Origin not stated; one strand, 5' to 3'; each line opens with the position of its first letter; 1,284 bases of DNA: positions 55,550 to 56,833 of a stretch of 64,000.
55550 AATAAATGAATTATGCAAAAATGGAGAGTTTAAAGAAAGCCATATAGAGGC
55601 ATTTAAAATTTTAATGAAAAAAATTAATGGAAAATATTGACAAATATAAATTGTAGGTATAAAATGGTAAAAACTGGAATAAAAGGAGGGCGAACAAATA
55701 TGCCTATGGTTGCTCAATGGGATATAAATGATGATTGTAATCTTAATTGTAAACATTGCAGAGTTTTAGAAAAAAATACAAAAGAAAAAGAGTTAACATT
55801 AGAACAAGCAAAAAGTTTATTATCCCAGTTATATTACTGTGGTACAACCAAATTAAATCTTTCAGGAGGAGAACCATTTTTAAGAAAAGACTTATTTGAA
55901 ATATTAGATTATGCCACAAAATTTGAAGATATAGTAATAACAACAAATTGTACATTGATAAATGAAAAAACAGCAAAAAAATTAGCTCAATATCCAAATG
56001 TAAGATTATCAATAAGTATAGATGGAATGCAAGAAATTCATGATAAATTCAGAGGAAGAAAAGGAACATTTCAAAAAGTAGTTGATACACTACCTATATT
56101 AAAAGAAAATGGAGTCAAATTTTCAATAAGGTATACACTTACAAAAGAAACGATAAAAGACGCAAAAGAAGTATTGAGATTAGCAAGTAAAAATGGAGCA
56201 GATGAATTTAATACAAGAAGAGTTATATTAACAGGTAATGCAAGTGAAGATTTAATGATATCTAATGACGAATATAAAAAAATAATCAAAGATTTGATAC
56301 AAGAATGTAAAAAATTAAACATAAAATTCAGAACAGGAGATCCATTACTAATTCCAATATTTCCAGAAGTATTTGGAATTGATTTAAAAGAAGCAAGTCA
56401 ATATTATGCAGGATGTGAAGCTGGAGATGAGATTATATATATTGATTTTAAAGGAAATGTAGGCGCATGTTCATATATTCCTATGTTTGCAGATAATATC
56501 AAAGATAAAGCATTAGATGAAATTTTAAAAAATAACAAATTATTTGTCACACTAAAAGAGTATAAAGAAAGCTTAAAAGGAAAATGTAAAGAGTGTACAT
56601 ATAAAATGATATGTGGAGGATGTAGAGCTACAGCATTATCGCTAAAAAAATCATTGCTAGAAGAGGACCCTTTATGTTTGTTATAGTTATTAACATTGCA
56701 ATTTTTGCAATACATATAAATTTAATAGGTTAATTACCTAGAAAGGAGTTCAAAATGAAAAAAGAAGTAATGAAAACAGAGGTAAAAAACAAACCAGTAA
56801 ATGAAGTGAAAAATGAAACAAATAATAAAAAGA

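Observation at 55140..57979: Radical SAM/SPASM enzyme followed by an untracked 35-aa Lys-rich peptide ending CRMCG: candidate RiPP cassette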

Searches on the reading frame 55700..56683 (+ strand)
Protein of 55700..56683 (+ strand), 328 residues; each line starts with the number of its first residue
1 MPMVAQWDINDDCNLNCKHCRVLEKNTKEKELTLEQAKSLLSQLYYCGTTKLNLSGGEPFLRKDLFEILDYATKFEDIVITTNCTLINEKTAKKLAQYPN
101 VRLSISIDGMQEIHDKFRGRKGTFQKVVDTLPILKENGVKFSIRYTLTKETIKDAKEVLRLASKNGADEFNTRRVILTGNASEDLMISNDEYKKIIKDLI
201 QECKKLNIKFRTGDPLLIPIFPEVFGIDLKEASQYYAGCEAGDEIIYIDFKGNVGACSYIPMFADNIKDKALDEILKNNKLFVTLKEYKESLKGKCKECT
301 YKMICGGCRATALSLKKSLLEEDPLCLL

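Call 3: search_protein_families(library=ncbifam, proteins=[window:55700-56683:+], max_evalue=0.01)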
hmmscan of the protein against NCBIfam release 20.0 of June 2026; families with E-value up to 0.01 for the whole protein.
window:55700-56683:+ (328 aa): 81 families (the best 25 are shown)
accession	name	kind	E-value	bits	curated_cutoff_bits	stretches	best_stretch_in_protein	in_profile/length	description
TIGR04545.1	rSAM_ahbD_hemeb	equivalog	5e-63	213.6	500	1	6-327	3-336/339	heme b synthase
TIGR04053.2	TIGR04053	equivalog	1.9e-61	208.4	395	2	2-213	7-224/366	TIGR04053 family radical SAM/SPASM domain-containing protein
TIGR04055.1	rSAM_NirJ2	equivalog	1.6e-57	195.5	500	1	6-327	3-323/326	putative heme d1 biosynthesis radical SAM protein NirJ2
TIGR04347.1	pseudo_SAM_Halo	equivalog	3.1e-48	165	525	2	4-201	39-240/390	TIGR04347 family pseudo-SAM/SPASM protein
TIGR04051.1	rSAM_NirJ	equivalog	1.3e-47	162.5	515.45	2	4-183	3-184/354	heme d1 biosynthesis radical SAM protein NirJ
TIGR04546.1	rSAM_ahbC_deAc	equivalog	6.4e-45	153.6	650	2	4-206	40-246/390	12,18-didecarboxysiroheme deacetylase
TIGR04054.1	rSAM_NirJ1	equivalog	2.1e-44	151.7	650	2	4-200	37-237/387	putative heme d1 biosynthesis radical SAM protein NirJ1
NF050035.1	rSAM_WgK_link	exception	1.3e-43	149.4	650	2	2-210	8-220/367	radical SAM/SPASM peptide maturase WgkB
TIGR04303.1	GeoRSP_rSAM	equivalog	2.3e-40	139.2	400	1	2-326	4-324/325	GeoRSP system radical SAM/SPASM protein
TIGR03962.1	mycofact_rSAM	equivalog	3.1e-37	128.5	265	1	2-327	11-332/339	mycofactocin radical SAM maturase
NF045574.1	sacti_mat_StsB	exception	5.9e-34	117.7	625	1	7-318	100-405/466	StsB family radical SAM/SPASM domain sactipeptide maturase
TIGR04340.1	rSAM_ACGX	hypoth_equivalog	1.3e-33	116.7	400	1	5-326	5-337/341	radical SAM/SPASM domain protein, ACGX system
TIGR04103.1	rSAM_nif11_3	equivalog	1.8e-33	115.8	725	1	5-313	7-330/412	nif11-class peptide radical SAM maturase 3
TIGR04082.1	rSAM_for_selen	equivalog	1.9e-31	109.4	350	1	6-326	202-515/516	thio(seleno)oxazole modification radical SAM maturase SbtM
NF047865.1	rSAM_PapB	equivalog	8.6e-29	100.8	340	1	9-310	9-318/330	PapB family radical SAM/SPASM ranthipeptide maturase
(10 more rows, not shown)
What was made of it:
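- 55700..56686 (+): Radical SAM/SPASM enzyme, 328 aa, with no N-terminal RRE. All NCBIfam hits are below their cut-offs (call 3).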

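Call 4: search_protein_families(library=pfam, proteins=[window:55700-56683:+], max_evalue=0.01)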
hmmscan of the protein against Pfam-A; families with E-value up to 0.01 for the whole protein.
window:55700-56683:+ (328 aa): 3 families
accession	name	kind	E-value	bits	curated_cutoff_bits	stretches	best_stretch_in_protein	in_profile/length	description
PF04055.27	Radical_SAM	-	1.3e-28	100.7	29.5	1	11-162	5-166/166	Radical SAM superfamily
PF13353.11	Fer4_12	-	5.2e-07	30.5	22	1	12-97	14-99/137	4Fe-4S single cluster domain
PF13186.11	SPASM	-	5.4e-06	27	21.5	1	239-300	1-67/67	Iron-sulfur cluster-binding domain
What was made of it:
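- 55700..56686 (+): PF04055, PF13186 and PF13353 (call 4).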

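Call 5: find_homologous_proteins(query=window:55700-56683:+, max_evalue=1e-20)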
Query window:55700-56683:+ (328 aa): 493 proteins with E <= 1e-20 among 3763 candidates; the best 120 are listed.
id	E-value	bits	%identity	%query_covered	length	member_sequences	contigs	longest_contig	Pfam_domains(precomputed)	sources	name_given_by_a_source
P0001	5.2e-205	698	94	100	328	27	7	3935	PF13186.12,PF04055.28,PF13353.12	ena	-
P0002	1.3e-201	687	92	100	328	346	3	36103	PF13186.12,PF04055.28,PF13353.12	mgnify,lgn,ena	mgnify:FL=1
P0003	1.3e-193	661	88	100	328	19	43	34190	PF13186.12,PF04055.28,PF13353.12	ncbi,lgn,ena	-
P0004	1.7e-193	660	88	100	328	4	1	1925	PF13186.12,PF04055.28,PF13353.12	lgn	-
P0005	3.1e-193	659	87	100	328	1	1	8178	PF13186.12,PF04055.28,PF13353.12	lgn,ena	-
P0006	2.6e-189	646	84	100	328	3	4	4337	PF13186.12,PF04055.28,PF13353.12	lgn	-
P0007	1.8e-188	644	86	100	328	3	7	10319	PF13186.12,PF04055.28,PF13353.12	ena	-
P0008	3.8e-188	643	84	100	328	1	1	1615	PF13186.12,PF04055.28,PF13353.12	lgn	-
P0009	2.0e-181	621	80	100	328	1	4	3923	PF13186.12,PF04055.28,PF13353.12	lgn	-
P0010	1.2e-180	618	80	100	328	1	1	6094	PF13186.12,PF04055.28,PF13353.12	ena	-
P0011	2.9e-180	617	80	100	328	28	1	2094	PF13186.12,PF04055.28,PF13353.12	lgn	-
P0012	1.3e-178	611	79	100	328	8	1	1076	PF13186.12,PF04055.28,PF13353.12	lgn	-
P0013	1.5e-178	611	80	100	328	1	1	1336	PF13186.12,PF04055.28,PF13353.12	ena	-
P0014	3.6e-178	610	79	100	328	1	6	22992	PF13186.12,PF04055.28,PF13353.12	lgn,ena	-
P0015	7.4e-178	609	79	100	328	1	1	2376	PF13186.12,PF04055.28,PF13353.12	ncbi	-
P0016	1.1e-177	608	79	100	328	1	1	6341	PF13186.12,PF04055.28,PF13353.12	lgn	-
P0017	9.7e-177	605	80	100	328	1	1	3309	PF13186.12,PF04055.28,PF13353.12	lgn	-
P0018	2.9e-176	604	78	100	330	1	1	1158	PF13186.12,PF04055.28,PF13353.12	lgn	-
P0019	3.1e-176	604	78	100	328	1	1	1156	PF13186.12,PF04055.28,PF13353.12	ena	-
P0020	5.9e-176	603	78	100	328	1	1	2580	PF13186.12,PF04055.28,PF13353.12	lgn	-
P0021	1.2e-175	602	78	100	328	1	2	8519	PF13186.12,PF04055.28,PF13353.12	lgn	-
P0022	1.9e-175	601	78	100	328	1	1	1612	PF13186.12,PF04055.28,PF13353.12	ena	-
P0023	5.6e-175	599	79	100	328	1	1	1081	PF13186.12,PF04055.28,PF13353.12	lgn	-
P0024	2.2e-174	597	77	100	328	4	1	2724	PF13186.12,PF04055.28,PF13353.12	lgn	-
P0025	5.9e-174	596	77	100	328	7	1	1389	PF13186.12,PF04055.28,PF13353.12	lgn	-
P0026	9.5e-174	595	77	100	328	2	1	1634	PF13186.12,PF04055.28,PF13353.12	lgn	-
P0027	1.2e-173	595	77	100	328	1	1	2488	PF13186.12,PF04055.28,PF13353.12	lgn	-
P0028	1.7e-173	595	77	100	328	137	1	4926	PF13186.12,PF04055.28,PF13353.12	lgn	-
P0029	2.0e-173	594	78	100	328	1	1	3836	PF13186.12,PF04055.28,PF13353.12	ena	-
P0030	1.7e-172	591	77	100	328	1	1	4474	PF13186.12,PF04055.28,PF13353.12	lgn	-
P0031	9.0e-172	589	76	100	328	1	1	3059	PF13186.12,PF04055.28,PF13353.12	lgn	-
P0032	1.3e-171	588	76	100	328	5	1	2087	PF13186.12,PF04055.28,PF13353.12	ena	-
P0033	3.2e-171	587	75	100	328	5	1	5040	PF13186.12,PF04055.28,PF13353.12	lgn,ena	-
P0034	9.1e-171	586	76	100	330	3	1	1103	PF13186.12,PF04055.28,PF13353.12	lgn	-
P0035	1.1e-170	585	75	100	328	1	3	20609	PF13186.12,PF04055.28,PF13353.12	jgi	-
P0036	1.4e-170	585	75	100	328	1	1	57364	PF13186.12,PF04055.28,PF13353.12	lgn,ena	-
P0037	1.8e-169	581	76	100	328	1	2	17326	PF13186.12,PF04055.28,PF13353.12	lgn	-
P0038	3.7e-168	577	73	100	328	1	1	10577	PF13186.12,PF04055.28,PF13353.12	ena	-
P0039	7.1e-168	576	75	100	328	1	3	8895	PF13186.12,PF04055.28,PF13353.12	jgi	-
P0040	1.2e-167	575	74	100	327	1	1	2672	PF13186.12,PF04055.28,PF13353.12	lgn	-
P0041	2.0e-166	571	72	100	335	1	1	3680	PF13186.12,PF04055.28,PF13353.12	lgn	-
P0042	1.7e-165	568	75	100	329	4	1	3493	PF13186.12,PF04055.28,PF13353.12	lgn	-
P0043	5.5e-163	560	72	100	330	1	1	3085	PF13186.12,PF04055.28,PF13353.12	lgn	-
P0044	2.2e-155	535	69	100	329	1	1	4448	PF13186.12,PF04055.28,PF13353.12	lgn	-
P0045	2.6e-155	535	69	100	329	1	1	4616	PF13186.12,PF04055.28,PF13353.12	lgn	-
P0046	1.5e-154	532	71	100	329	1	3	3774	PF13186.12,PF04055.28,PF13353.12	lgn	-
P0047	3.8e-154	531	69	100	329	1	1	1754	PF13186.12,PF04055.28,PF13353.12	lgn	-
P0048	5.7e-154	530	69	100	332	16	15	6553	PF13186.12,PF04055.28,PF13353.12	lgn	-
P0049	7.6e-154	530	71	100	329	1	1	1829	PF13186.12,PF04055.28,PF13353.12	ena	-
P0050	2.7e-153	528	69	100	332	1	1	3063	PF13186.12,PF04055.28,PF13353.12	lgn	-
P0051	6.9e-153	527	69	100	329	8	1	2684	PF13186.12,PF04055.28,PF13353.12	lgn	-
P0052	7.1e-153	527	70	100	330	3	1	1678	PF13186.12,PF04055.28,PF13353.12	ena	-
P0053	1.2e-152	526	70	100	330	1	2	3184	PF13186.12,PF04055.28,PF13353.12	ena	-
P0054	1.4e-152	526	70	100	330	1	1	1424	PF13186.12,PF04055.28,PF13353.12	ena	-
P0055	1.7e-152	526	70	100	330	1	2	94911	PF13186.12,PF04055.28,PF13353.12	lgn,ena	-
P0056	1.8e-152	525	70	100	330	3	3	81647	PF13186.12,PF04055.28,PF13353.12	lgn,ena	-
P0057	2.3e-152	525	69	100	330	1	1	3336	PF13186.12,PF04055.28,PF13353.12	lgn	-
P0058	2.4e-152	525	70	100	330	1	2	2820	PF13186.12,PF04055.28,PF13353.12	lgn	-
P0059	2.6e-152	525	70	100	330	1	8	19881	PF13186.12,PF04055.28,PF13353.12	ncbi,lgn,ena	-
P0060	2.7e-152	525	70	100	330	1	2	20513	PF13186.12,PF04055.28,PF13353.12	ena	-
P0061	4.2e-152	524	69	100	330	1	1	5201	PF13186.12,PF04055.28,PF13353.12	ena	-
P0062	4.3e-152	524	69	100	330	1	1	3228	PF13186.12,PF04055.28,PF13353.12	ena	-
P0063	4.7e-152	524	69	100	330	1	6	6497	PF13186.12,PF04055.28,PF13353.12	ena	-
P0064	5.0e-152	524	69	100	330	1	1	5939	PF13186.12,PF04055.28,PF13353.12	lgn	-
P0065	5.1e-152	524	70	100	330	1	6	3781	PF13186.12,PF04055.28,PF13353.12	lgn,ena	-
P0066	9.0e-152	523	69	100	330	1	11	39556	PF13186.12,PF04055.28,PF13353.12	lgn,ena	-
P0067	9.4e-152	523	69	100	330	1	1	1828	PF13186.12,PF04055.28,PF13353.12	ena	-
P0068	9.9e-152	523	69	100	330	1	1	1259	PF13186.12,PF04055.28,PF13353.12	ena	-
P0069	9.9e-152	523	69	100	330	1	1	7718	PF13186.12,PF04055.28,PF13353.12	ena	-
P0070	1.3e-151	523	69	100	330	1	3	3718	PF13186.12,PF04055.28,PF13353.12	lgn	-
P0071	1.8e-151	522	69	100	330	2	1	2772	PF13186.12,PF04055.28,PF13353.12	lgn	-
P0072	1.9e-151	522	70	100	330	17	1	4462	PF13186.12,PF04055.28,PF13353.12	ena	-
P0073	2.0e-151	522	69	100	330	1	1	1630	PF13186.12,PF04055.28,PF13353.12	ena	-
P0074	2.1e-151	522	70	100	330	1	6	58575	PF13186.12,PF04055.28,PF13353.12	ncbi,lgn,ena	-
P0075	2.4e-151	522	69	100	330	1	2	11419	PF13186.12,PF04055.28,PF13353.12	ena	-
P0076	3.7e-151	521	69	100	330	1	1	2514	PF13186.12,PF04055.28,PF13353.12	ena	-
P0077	4.9e-151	521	69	100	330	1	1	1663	PF13186.12,PF04055.28,PF13353.12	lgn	-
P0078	6.6e-151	520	68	100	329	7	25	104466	PF13186.12,PF04055.28,PF13353.12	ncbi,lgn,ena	-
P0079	7.2e-151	520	69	100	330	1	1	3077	PF13186.12,PF04055.28,PF13353.12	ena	-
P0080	7.4e-151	520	69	100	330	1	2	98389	PF13186.12,PF04055.28,PF13353.12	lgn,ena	-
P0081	8.6e-151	520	69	100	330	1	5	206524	PF13186.12,PF04055.28,PF13353.12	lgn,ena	-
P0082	9.1e-151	520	69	100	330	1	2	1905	PF13186.12,PF04055.28,PF13353.12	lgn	-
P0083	9.7e-151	520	69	100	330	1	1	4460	PF13186.12,PF04055.28,PF13353.12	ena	-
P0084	1.0e-150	520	69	100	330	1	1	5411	PF13186.12,PF04055.28,PF13353.12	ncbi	-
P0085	1.1e-150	520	69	100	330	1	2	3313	PF13186.12,PF04055.28,PF13353.12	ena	-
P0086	1.1e-150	520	69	100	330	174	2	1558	PF13186.12,PF04055.28,PF13353.12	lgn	-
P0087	1.8e-150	519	69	100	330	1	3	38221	PF13186.12,PF04055.28,PF13353.12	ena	-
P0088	2.6e-150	518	68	100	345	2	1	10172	PF13186.12,PF04055.28,PF13353.12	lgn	-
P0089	2.9e-150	518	68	100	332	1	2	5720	PF13186.12,PF04055.28,PF13353.12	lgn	-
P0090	4.8e-150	517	69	100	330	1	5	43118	PF13186.12,PF04055.28,PF13353.12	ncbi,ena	-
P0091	8.8e-150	517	68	100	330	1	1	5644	PF13186.12,PF04055.28,PF13353.12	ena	-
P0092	9.8e-150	516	68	100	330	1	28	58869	PF13186.12,PF04055.28,PF13353.12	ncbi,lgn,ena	-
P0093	1.3e-149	516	69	100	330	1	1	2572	PF13186.12,PF04055.28,PF13353.12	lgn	-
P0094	1.3e-149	516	68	100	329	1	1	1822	PF13186.12,PF04055.28,PF13353.12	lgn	-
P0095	1.3e-149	516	69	100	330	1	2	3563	PF13186.12,PF04055.28,PF13353.12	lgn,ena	-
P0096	1.9e-149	516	69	100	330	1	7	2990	PF13186.12,PF04055.28,PF13353.12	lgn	-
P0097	2.2e-149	515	68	100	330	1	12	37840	PF13186.12,PF04055.28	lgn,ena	-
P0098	3.0e-149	515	68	100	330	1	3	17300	PF13186.12,PF04055.28,PF13353.12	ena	-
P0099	4.6e-149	514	68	100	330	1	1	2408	PF13186.12,PF04055.28,PF13353.12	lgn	-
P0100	4.9e-149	514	68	100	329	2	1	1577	PF13186.12,PF04055.28,PF13353.12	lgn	-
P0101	4.9e-149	514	68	100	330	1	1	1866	PF13186.12,PF04055.28,PF13353.12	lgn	-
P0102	5.0e-149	514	68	100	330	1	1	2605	PF13186.12,PF04055.28,PF13353.12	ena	-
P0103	5.5e-149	514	68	100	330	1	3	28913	PF13186.12,PF04055.28,PF13353.12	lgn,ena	-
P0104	6.2e-149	514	68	100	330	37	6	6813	PF13186.12,PF04055.28,PF13353.12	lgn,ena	-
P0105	6.3e-149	514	68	100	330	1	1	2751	PF13186.12,PF04055.28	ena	-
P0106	7.6e-149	514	68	100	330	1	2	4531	PF13186.12,PF04055.28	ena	-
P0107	8.5e-149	513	68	100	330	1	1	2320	PF13186.12,PF04055.28,PF13353.12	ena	-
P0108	8.6e-149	513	68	100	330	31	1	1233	PF13186.12,PF04055.28,PF13353.12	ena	-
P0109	1.8e-148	512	67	100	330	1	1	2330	PF13186.12,PF04055.28,PF13353.12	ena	-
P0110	2.2e-148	512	68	100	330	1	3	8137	PF13186.12,PF04055.28,PF13353.12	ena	-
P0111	2.3e-148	512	67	100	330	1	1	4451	PF13186.12,PF04055.28,PF13353.12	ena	-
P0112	4.0e-148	511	68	100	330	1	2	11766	PF13186.12,PF04055.28,PF13353.12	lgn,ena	-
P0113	4.6e-148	511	67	100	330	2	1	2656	PF13186.12,PF04055.28,PF13353.12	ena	-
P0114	5.7e-148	511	68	100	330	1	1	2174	PF13186.12,PF04055.28,PF13353.12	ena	-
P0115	8.4e-148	510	67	100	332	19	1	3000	PF13186.12,PF04055.28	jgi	-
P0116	1.6e-147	509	68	100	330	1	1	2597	PF13186.12,PF04055.28,PF13353.12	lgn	-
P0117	2.6e-147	508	65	100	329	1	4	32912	PF13186.12,PF04055.28,PF13353.12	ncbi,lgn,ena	-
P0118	1.7e-146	506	66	100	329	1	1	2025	PF13186.12,PF04055.28,PF13353.12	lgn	-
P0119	1.0e-145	503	67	100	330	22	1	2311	PF13186.12,PF04055.28,PF13353.12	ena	-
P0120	1.5e-145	503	67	100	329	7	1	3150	PF13186.12,PF04055.28,PF13353.12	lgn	-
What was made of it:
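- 55700..56686 (+): There are 493 homologues at E<=1e-20, and the top 120 are >=65% identical (call 5).
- Checked: Homologues are all 327-335 aa with the same N-terminus, so there is no room for an RRE (call 5).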

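Call 7: find_related_loci(query=window:55700-56683:+, collection=genome_contigs, flank=6000)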
Query window:55700-56683:+ (328 aa) in genome_contigs; peptide patterns used: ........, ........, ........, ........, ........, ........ (x = any residue, [..] = any of these).
27 stretches matched a pattern; 8 encode a relative of the query (tblastn E <= 1e-3); 8 distinct loci.
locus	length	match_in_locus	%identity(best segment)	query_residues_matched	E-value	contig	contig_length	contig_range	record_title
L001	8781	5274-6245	92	1-324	0e+0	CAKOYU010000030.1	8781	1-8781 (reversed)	MAG: uncultured Clostridia bacterium isolate REFINED_METABAT215_TOP10_CONTIGS_1500_ASSEMBLY_K77_MERGED__Hadza_MoBio_hadz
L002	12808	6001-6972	92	1-324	0e+0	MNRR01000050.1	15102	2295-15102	MAG: Clostridium sp. 28_12 Ley3_66761_scaffold_3871, whole genome shotgun sequence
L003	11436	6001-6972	90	1-324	0e+0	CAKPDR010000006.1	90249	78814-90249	MAG: uncultured Clostridia bacterium isolate REFINED_METABAT215_SUBJECT_CONTIGS_1500_ASSEMBLY_K77_MERGED__Pilot_MoBio_Fi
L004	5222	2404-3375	92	1-324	0e+0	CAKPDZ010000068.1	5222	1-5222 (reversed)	MAG: uncultured Clostridia bacterium isolate REFINED_METABAT215_TOP10_CONTIGS_1500_ASSEMBLY_K77_MERGED__Hadza_PheChl_Fib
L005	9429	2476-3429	92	1-318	0e+0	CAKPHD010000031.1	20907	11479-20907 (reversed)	MAG: uncultured Clostridia bacterium isolate REFINED_METABAT215_TOP10_CONTIGS_1500_ASSEMBLY_K77_MERGED__Hadza_MoBio_hadz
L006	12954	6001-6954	92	1-318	0e+0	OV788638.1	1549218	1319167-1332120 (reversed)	MAG: uncultured Clostridia bacterium isolate min17_bin01 genome assembly, chromosome: 1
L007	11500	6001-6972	89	1-324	0e+0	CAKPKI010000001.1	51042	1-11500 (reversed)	MAG: uncultured Clostridia bacterium isolate REFINED_METABAT215_TOP10_CONTIGS_1500_ASSEMBLY_K77_MERGED__Hadza_PheChl_Fib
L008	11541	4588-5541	91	1-318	0e+0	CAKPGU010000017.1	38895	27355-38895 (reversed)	MAG: uncultured Clostridia bacterium isolate REFINED_METABAT215_TOP10_CONTIGS_1500_ASSEMBLY_K77_MERGED__Hadza_MoBio_hadz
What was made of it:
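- The module is retained in a 1.55-Mb genome (call 7).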

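Call 9: find_encoding_contigs(protein=P0081, flank=6000, max_places=3)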
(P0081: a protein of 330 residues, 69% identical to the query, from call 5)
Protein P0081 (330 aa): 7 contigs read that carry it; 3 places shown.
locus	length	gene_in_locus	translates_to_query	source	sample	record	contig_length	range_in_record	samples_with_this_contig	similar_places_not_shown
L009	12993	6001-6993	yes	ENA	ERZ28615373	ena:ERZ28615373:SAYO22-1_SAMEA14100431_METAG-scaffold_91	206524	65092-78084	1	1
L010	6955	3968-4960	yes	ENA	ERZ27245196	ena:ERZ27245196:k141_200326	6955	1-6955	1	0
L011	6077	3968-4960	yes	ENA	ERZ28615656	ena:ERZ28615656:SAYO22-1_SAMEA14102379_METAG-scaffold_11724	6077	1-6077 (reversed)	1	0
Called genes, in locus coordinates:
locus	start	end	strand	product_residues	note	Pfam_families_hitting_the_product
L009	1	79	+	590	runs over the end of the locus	PF20224:DUF6583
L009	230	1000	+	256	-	PF00318:Ribosomal_S2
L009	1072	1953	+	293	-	PF00889:EF_TS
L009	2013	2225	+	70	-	-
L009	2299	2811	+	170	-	-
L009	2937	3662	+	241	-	PF00436:SSB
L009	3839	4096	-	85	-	-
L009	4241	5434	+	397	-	PF13385:Laminin_G_3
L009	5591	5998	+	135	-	PF00293:NUDIX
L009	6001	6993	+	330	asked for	PF04055:Radical_SAM, PF13353:Fer4_12 (weak), PF13186:SPASM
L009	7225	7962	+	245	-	-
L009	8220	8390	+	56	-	-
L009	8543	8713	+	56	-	PF01165:Ribosomal_S21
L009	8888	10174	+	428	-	PF00675:Peptidase_M16 (faint), PF05193:Peptidase_M16_C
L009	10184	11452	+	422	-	PF00675:Peptidase_M16, PF05193:Peptidase_M16_C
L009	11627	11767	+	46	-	PF09388:SpoOE-like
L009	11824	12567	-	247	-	-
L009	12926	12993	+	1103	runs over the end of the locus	PF04434:SWIM (faint), PF08455:SNF2_assoc, PF00176:SNF2-rel_dom, PF00270:DEAD, PF04851:ResIII, PF00271:Helicase_C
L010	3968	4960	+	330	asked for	PF04055:Radical_SAM, PF13353:Fer4_12 (weak), PF13186:SPASM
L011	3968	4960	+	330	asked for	PF04055:Radical_SAM, PF13353:Fer4_12 (weak), PF13186:SPASM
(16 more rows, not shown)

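Call 10: find_encoding_contigs(protein=P0117, flank=6000, max_places=3)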
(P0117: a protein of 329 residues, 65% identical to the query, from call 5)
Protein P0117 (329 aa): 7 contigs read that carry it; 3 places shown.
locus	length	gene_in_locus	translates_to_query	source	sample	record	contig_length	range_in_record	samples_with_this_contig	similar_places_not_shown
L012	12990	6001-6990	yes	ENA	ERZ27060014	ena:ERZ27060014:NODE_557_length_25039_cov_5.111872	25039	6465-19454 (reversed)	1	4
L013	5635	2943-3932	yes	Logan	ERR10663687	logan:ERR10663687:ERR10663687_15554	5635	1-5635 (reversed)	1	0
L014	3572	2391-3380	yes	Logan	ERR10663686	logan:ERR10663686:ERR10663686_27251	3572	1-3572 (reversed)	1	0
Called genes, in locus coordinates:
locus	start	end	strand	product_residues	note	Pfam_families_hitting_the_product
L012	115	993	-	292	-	PF04203:Sortase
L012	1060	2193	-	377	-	-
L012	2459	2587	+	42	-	-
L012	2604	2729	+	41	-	-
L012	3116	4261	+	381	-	PF07508:Recombinase, PF13408:Zn_ribbon_recom, PF14287:DUF4368 (weak)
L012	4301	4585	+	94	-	PF03793:PASTA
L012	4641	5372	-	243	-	PF13560:HTH_31, PF01381:HTH_3, PF12844:HTH_19 (faint), PF13443:HTH_26 (weak)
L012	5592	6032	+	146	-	PF00293:NUDIX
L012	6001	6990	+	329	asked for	PF04055:Radical_SAM, PF13353:Fer4_12 (weak), PF13186:SPASM (weak)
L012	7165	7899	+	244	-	-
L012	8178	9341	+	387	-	PF00753:Lactamase_B, PF19583:ODP, PF12706:Lactamase_B_2, PF12724:Flavodoxin_5 (weak)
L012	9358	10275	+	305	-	PF02729:OTCace_N, PF00185:OTCace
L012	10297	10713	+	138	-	PF01948:PyrI, PF02748:PyrI_C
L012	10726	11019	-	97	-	PF06949:DUF1292 (weak)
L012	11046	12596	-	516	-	PF00481:PP2C (faint), PF13672:PP2C_2, PF07228:SpoIIE (faint)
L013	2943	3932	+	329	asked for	PF04055:Radical_SAM, PF13353:Fer4_12 (weak), PF13186:SPASM (weak)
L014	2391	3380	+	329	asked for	PF04055:Radical_SAM, PF13353:Fer4_12 (weak), PF13186:SPASM (weak)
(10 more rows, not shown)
